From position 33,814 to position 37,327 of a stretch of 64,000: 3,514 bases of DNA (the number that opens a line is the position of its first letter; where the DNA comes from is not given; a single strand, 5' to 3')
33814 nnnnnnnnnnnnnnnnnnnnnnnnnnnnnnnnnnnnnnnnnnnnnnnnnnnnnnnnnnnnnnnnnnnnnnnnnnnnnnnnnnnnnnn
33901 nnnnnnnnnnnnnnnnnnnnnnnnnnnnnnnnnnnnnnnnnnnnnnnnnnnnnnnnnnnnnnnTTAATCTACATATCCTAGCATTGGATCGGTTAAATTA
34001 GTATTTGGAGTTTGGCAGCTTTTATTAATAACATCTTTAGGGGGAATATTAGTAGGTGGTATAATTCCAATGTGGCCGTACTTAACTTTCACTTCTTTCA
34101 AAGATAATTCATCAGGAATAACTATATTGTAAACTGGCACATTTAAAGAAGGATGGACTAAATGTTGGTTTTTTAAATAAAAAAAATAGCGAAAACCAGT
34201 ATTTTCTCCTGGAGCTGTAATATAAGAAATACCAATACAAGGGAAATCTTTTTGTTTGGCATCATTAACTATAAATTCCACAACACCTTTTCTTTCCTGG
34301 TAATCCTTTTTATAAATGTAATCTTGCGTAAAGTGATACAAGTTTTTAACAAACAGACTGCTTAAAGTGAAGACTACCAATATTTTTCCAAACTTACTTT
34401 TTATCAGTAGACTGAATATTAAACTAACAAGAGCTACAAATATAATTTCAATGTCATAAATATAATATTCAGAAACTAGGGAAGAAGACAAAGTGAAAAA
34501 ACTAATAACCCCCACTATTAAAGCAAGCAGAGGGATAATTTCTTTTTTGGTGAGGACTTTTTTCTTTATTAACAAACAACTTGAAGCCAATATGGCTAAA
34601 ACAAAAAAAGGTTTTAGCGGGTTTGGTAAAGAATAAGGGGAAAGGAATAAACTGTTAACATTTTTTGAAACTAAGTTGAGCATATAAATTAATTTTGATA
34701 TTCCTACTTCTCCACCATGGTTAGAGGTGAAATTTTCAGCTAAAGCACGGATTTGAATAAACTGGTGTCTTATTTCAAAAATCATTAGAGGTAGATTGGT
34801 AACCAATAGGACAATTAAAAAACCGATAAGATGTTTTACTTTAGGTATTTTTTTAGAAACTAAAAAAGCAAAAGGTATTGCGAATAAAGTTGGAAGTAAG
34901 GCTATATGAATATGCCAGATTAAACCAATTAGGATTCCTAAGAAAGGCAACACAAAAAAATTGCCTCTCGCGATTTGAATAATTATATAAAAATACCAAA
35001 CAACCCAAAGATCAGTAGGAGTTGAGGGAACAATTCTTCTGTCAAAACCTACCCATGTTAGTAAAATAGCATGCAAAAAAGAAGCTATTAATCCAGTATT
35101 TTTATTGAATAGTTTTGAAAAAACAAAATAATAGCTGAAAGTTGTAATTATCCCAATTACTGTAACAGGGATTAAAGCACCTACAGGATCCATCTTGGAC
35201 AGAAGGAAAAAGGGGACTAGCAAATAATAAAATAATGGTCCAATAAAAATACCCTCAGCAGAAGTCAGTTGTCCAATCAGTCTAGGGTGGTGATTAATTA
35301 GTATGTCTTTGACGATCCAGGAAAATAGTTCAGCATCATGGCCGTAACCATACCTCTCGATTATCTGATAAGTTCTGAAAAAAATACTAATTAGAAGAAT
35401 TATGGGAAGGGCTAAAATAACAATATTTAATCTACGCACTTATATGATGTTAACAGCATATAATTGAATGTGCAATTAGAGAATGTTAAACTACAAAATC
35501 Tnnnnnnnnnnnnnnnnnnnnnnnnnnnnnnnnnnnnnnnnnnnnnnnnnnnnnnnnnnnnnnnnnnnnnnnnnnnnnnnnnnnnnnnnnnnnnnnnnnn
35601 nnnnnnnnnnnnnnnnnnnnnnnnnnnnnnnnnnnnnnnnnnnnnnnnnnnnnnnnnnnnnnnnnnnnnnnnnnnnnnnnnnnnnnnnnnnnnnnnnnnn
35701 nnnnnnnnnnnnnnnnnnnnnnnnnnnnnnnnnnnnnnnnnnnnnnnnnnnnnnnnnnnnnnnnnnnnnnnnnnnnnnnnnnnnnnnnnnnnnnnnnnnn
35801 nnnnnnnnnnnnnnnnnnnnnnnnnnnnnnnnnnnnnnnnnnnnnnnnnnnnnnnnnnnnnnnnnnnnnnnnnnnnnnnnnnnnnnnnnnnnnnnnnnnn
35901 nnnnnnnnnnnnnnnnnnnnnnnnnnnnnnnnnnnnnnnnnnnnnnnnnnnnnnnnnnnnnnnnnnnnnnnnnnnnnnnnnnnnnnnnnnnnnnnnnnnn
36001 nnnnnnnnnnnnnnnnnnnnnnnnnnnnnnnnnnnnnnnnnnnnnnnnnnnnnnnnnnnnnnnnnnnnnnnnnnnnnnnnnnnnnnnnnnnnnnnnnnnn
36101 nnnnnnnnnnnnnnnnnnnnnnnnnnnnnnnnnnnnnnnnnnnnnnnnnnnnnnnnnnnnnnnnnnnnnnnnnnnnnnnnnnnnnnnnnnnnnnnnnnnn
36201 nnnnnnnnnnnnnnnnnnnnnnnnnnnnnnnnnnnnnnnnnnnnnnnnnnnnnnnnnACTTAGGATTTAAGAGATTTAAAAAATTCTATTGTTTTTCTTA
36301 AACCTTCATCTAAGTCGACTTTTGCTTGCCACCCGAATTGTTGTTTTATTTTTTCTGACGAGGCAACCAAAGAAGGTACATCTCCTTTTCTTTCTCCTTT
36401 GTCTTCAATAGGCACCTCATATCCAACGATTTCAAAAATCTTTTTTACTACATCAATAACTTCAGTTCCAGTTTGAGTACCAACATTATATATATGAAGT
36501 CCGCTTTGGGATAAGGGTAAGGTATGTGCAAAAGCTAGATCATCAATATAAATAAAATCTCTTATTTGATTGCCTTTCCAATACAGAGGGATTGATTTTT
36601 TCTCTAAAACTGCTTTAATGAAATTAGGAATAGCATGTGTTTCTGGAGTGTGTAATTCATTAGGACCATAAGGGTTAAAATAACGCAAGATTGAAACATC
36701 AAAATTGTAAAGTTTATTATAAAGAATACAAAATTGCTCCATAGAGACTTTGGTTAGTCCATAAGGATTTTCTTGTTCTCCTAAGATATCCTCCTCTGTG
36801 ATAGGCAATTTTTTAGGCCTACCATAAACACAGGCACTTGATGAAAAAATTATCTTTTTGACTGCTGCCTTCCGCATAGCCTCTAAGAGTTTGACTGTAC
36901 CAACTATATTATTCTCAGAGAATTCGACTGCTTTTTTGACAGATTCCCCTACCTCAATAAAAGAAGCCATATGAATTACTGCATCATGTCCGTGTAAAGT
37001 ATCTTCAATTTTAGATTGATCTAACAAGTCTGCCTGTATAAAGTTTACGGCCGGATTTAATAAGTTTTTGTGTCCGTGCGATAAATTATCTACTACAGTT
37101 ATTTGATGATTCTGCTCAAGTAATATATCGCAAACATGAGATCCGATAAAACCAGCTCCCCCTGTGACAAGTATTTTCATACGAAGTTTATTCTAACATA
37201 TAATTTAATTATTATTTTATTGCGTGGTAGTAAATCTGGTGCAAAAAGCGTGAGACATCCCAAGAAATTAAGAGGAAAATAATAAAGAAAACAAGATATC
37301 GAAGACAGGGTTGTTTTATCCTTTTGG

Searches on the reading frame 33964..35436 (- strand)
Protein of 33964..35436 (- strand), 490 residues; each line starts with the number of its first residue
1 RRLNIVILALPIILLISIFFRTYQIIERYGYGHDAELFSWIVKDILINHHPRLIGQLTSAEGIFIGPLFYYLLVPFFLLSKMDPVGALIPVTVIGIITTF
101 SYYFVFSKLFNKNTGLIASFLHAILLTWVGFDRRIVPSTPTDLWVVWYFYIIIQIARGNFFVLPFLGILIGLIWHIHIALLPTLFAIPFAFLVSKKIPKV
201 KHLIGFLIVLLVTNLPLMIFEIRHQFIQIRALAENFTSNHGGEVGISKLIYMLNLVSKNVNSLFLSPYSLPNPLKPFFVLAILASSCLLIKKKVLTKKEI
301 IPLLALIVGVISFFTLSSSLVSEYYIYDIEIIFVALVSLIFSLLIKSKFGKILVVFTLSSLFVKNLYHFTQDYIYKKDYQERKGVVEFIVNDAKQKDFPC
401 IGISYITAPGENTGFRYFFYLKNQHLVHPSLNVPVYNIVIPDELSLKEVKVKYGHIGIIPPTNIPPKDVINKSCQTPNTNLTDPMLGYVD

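Call 43: search_protein_families(library=pfam, proteins=[window:33964-35436:-], max_evalue=0.001)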
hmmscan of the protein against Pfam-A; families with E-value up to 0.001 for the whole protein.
window:33964-35436:- (490 aa): 1 family
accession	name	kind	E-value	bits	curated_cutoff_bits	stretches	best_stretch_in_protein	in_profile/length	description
PF13231.12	PMT_2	-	0.00063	20.4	26.1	1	67-213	4-154/160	Dolichyl-phosphate-mannose-protein mannosyltransferase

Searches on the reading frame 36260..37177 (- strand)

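Call 51: search_protein_families(library=pfam, proteins=[window:36260-37177:-], max_evalue=0.001)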
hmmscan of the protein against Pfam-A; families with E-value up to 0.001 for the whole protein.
window:36260-37177:- (305 aa): 9 families
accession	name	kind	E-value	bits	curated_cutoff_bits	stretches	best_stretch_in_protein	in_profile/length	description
PF01370.27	Epimerase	-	5.8e-65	219.5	20.9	1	2-233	1-240/240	NAD dependent epimerase/dehydratase family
PF16363.11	GDP_Man_Dehyd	-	6.7e-58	197.2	27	1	3-296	1-332/332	GDP-mannose 4,6 dehydratase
PF01073.25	3Beta_HSD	-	1.2e-24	87.3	22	1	3-220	1-227/280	3-beta hydroxysteroid dehydrogenase/isomerase family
PF13460.12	NAD_binding_10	-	1.4e-16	61.4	27.2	1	6-130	1-115/184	NAD(P)H-binding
PF02719.21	Polysacc_synt_2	-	5.4e-12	45.9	20.2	1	2-198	1-194/293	Polysaccharide biosynthesis protein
PF05368.20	NmrA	-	1.3e-11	45.1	27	1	1-114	4-107/298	NmrA-like family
PF04321.23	RmlD_sub_bind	-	7.9e-11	42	27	1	1-151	2-137/287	RmlD substrate binding domain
PF07993.18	NAD_binding_4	-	1.6e-10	41.1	20.1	1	52-202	77-241/258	Male sterility protein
PF03435.24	Sacchrp_dh_NADP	-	7.6e-06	26.7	25.1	1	7-85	5-90/129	Saccharopine dehydrogenase NADP binding domain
